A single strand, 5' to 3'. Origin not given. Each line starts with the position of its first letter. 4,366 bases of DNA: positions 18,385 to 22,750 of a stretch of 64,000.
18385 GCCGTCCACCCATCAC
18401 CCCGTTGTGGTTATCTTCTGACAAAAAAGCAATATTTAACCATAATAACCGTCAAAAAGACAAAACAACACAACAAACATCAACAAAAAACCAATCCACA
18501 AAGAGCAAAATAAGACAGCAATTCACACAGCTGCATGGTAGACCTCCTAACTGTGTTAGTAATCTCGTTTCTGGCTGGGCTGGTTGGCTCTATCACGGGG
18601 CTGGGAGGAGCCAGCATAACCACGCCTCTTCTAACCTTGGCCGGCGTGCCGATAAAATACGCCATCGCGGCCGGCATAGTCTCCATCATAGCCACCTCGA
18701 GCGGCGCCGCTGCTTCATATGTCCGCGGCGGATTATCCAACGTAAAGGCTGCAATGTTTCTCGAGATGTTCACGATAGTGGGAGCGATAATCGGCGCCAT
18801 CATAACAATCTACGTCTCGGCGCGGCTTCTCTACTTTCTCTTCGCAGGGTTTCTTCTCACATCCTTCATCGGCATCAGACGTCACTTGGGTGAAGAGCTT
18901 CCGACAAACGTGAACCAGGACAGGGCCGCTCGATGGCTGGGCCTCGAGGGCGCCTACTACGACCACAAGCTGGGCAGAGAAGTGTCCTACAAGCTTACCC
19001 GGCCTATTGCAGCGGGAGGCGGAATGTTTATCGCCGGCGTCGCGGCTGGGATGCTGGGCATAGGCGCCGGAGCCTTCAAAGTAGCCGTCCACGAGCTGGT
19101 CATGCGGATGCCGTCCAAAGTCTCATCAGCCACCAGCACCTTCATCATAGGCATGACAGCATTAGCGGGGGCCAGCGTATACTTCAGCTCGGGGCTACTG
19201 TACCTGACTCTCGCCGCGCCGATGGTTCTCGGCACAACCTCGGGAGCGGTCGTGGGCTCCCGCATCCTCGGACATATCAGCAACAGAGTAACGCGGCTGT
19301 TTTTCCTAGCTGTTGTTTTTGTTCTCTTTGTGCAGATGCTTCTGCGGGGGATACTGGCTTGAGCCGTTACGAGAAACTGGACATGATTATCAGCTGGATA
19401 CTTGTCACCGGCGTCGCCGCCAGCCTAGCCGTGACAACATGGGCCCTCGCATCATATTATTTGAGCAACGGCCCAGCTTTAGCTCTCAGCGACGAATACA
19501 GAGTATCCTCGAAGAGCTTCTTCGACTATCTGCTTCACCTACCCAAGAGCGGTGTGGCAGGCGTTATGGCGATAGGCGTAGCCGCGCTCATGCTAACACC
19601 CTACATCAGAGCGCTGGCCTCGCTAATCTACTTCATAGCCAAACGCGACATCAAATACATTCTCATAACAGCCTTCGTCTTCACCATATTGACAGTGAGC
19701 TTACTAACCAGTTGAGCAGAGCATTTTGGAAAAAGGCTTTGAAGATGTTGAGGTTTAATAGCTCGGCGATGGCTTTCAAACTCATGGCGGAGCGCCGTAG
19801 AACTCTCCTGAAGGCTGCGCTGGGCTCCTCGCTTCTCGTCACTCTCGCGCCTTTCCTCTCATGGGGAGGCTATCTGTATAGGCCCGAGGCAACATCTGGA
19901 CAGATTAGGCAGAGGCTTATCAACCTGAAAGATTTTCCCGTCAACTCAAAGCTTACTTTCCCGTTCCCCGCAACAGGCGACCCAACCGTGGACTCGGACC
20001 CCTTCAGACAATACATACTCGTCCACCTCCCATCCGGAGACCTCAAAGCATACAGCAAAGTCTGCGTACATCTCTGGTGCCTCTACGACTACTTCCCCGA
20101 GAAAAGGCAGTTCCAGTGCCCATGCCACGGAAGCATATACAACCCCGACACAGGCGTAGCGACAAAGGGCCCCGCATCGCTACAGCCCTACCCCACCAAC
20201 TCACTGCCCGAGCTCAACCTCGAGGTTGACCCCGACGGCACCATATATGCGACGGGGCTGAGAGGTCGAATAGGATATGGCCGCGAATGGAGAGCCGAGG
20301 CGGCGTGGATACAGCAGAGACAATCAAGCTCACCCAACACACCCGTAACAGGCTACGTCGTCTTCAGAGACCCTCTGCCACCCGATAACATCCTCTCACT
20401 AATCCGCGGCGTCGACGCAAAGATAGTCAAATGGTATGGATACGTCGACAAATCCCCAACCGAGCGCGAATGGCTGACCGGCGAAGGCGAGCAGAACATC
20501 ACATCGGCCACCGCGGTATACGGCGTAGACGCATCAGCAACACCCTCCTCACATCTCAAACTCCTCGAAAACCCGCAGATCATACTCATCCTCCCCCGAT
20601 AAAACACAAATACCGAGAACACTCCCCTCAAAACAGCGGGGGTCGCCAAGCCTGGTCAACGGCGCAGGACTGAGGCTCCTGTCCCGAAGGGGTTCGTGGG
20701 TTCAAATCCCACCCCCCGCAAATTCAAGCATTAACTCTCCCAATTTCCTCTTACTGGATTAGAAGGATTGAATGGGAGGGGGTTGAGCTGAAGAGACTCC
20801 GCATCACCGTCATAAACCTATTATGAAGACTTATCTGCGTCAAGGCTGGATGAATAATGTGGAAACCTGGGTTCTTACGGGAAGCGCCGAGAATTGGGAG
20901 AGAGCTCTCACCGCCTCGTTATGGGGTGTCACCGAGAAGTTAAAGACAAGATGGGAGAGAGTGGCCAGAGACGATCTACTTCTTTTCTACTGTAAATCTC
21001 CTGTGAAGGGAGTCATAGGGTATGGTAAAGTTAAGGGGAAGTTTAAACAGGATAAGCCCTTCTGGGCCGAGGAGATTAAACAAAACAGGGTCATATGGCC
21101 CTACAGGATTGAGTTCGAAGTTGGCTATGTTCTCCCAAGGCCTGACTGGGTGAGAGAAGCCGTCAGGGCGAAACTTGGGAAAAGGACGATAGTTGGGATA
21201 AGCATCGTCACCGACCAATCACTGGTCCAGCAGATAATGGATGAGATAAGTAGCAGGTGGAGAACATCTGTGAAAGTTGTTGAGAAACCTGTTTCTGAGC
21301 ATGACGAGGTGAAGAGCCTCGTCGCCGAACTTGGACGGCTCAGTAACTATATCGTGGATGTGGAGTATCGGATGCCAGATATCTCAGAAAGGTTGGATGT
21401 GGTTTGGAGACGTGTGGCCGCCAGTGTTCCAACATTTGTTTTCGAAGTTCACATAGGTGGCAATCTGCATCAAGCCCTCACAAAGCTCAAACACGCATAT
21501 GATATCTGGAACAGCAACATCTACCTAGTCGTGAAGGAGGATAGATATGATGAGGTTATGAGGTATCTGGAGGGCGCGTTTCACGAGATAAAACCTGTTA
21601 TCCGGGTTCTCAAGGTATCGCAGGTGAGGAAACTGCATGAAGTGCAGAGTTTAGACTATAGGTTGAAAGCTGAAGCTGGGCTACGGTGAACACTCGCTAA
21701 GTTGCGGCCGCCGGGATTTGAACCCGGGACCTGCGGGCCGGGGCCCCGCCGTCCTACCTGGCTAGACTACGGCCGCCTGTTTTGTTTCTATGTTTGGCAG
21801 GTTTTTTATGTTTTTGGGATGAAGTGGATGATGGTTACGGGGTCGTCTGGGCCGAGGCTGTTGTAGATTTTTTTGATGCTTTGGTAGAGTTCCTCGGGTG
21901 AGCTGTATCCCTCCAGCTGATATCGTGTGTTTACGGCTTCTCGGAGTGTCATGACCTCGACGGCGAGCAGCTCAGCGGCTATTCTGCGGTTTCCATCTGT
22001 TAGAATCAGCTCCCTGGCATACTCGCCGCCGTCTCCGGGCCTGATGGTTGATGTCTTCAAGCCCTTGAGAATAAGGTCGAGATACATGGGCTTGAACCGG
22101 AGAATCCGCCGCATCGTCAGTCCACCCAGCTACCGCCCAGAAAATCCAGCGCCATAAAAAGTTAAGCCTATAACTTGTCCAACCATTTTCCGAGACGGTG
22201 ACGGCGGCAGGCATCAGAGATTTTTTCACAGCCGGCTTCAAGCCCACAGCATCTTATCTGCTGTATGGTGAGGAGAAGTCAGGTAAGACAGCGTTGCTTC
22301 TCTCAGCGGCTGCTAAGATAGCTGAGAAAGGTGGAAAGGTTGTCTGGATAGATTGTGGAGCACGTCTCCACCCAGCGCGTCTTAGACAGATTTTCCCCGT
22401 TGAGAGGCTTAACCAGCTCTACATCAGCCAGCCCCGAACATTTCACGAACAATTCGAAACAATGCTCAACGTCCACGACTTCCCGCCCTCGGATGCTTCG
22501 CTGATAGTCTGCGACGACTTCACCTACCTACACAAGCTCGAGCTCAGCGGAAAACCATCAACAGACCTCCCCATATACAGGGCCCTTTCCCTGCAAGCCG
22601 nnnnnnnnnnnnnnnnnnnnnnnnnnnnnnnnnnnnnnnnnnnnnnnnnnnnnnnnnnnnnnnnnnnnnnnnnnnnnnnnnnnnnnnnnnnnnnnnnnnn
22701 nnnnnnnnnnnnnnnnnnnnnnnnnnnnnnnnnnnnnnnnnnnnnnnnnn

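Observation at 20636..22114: tRNA-bracketed islet encoding two PUA-like modified-base readers (an EVE fusion protein and an ASCH protein)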

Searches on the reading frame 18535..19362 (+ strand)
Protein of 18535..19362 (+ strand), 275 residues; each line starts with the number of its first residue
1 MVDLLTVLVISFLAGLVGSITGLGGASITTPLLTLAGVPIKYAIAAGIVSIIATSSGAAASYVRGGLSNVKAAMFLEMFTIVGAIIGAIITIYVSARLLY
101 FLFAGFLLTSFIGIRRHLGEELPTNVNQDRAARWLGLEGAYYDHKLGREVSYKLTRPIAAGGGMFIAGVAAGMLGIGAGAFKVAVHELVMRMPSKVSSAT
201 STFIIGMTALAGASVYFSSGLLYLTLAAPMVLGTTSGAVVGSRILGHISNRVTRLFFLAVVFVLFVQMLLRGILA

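Call 4: search_protein_families(library=pfam, proteins=[window:18535-19362:+], max_evalue=1)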
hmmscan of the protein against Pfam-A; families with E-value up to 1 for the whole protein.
window:18535-19362:+ (275 aa): 2 families
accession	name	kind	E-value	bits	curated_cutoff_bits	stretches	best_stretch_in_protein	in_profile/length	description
PF01925.25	TauE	-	7.5e-41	140.8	32.6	1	8-268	2-237/237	Sulfite exporter TauE/SafE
PF20058.4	DUF6457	-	0.076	13.3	27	1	145-191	26-67/80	Domain of unknown function (DUF6457)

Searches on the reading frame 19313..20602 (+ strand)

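Call 4: search_protein_families(library=pfam, proteins=[window:19313-20602:+], max_evalue=1)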
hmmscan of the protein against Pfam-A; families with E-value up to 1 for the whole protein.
window:19313-20602:+ (429 aa): 1 family
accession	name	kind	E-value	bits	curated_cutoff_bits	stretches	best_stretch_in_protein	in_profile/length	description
PF00355.32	Rieske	-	4.5e-07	30.1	20.3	1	234-289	26-81/88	Rieske [2Fe-2S] domain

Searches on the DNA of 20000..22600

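Call 92: search_rna_families(source=window, start=20000, end=22600, threshold=evalue, max_evalue=0.01)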
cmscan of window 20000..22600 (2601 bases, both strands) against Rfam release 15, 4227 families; matches with E-value up to 0.01: 2.
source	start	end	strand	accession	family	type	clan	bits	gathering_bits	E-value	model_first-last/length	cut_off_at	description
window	21703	21776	-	RF00005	tRNA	Gene; tRNA;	CL00001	55.2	29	1.5e-10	1-71/71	no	tRNA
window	20636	20720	+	RF00005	tRNA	Gene; tRNA;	CL00001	51.6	29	1.5e-09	1-71/71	no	tRNA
